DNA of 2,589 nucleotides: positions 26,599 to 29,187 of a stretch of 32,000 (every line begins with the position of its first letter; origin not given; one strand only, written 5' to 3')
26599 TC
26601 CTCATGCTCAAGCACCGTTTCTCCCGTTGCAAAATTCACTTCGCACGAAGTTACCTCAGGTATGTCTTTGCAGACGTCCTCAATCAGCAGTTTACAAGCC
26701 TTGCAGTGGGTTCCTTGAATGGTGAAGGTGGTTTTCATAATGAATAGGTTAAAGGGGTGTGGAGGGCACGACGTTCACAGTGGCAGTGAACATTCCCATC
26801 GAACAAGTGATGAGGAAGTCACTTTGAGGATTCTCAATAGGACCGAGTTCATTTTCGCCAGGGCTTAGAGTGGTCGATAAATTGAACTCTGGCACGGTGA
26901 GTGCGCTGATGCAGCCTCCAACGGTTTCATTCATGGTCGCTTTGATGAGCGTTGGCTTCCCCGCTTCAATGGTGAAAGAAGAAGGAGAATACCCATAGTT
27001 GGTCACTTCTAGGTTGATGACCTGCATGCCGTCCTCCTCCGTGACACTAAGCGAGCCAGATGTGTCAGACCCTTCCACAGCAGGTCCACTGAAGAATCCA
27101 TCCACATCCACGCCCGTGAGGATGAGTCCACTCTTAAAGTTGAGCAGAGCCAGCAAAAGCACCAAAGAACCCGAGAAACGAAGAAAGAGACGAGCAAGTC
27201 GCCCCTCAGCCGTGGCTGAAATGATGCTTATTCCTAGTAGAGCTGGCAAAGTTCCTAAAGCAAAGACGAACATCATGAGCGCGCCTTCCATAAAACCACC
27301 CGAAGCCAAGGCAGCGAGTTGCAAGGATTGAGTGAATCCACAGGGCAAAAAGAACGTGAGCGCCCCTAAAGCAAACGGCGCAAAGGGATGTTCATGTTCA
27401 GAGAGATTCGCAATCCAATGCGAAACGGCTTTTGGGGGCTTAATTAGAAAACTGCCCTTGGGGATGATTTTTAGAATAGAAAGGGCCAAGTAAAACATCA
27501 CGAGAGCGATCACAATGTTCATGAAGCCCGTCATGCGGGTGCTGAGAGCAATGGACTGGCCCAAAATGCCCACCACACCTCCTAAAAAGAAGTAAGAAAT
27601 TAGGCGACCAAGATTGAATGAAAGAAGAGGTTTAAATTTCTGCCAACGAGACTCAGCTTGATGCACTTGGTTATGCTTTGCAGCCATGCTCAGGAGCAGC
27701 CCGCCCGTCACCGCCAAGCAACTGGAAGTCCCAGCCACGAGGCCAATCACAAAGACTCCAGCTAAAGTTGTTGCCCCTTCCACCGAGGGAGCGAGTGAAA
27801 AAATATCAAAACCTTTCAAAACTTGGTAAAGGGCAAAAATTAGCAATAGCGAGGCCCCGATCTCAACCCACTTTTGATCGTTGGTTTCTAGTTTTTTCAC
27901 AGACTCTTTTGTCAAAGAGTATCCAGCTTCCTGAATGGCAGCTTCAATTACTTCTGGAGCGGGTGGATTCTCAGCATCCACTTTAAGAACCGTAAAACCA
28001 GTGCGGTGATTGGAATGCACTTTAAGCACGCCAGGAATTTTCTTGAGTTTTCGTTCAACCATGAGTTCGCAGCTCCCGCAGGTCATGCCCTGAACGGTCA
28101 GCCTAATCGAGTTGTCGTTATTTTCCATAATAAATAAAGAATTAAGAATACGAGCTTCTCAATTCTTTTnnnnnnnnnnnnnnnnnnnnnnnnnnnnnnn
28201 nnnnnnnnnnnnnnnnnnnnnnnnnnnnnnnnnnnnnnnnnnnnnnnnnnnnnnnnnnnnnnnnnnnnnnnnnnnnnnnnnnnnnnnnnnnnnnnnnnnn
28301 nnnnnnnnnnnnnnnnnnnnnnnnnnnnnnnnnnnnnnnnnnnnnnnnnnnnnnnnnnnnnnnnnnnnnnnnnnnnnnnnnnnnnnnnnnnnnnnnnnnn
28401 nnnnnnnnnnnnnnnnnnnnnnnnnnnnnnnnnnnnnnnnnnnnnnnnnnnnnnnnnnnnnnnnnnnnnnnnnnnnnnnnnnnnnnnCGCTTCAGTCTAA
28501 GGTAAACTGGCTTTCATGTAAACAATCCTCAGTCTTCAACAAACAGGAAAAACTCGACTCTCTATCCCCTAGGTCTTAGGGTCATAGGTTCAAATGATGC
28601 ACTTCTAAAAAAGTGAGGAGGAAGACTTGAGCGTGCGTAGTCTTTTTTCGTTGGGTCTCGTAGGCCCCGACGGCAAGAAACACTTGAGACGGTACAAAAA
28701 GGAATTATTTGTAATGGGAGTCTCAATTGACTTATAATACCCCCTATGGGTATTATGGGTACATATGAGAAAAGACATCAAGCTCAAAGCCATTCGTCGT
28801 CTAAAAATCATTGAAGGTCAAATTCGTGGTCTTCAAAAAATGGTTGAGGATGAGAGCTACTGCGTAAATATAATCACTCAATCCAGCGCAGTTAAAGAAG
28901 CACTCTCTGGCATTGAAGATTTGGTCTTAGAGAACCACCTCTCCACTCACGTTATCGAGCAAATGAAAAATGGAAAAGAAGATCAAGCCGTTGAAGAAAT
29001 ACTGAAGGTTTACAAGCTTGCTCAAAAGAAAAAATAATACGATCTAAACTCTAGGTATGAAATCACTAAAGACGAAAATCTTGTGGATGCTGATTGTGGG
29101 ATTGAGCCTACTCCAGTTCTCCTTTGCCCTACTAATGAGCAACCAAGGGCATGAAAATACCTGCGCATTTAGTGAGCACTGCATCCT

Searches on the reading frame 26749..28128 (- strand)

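Call 101: search_protein_families(library=pfam, proteins=[window:26749-28128:-], max_evalue=0.001)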
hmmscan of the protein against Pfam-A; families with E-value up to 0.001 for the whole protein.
window:26749-28128:- (459 aa): 3 families
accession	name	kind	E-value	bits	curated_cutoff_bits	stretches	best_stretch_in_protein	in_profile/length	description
PF13386.12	DsbD_2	-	1.6e-37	129.8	24.9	1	125-328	2-198/199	Cytochrome C biogenesis protein transmembrane region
PF00403.32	HMA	-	7.8e-11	42.6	24.8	1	10-70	2-61/62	Heavy-metal-associated domain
PF13473.12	Cupredoxin_1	-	5.5e-06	26.8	27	1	363-449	15-98/104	Cupredoxin-like domain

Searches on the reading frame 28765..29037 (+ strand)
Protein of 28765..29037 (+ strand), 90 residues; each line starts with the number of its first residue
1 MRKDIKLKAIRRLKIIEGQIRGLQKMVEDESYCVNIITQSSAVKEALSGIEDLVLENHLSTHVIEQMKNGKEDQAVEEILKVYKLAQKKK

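Call 99: search_protein_families(library=pfam, proteins=[window:28765-29037:+], max_evalue=0.001)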
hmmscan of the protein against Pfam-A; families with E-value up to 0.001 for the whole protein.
window:28765-29037:+ (90 aa): 1 family
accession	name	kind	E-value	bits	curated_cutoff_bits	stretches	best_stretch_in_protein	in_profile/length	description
PF02583.22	Trns_repr_metal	-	1.2e-24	87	22.8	1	8-83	4-76/78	Metal-sensitive transcriptional repressor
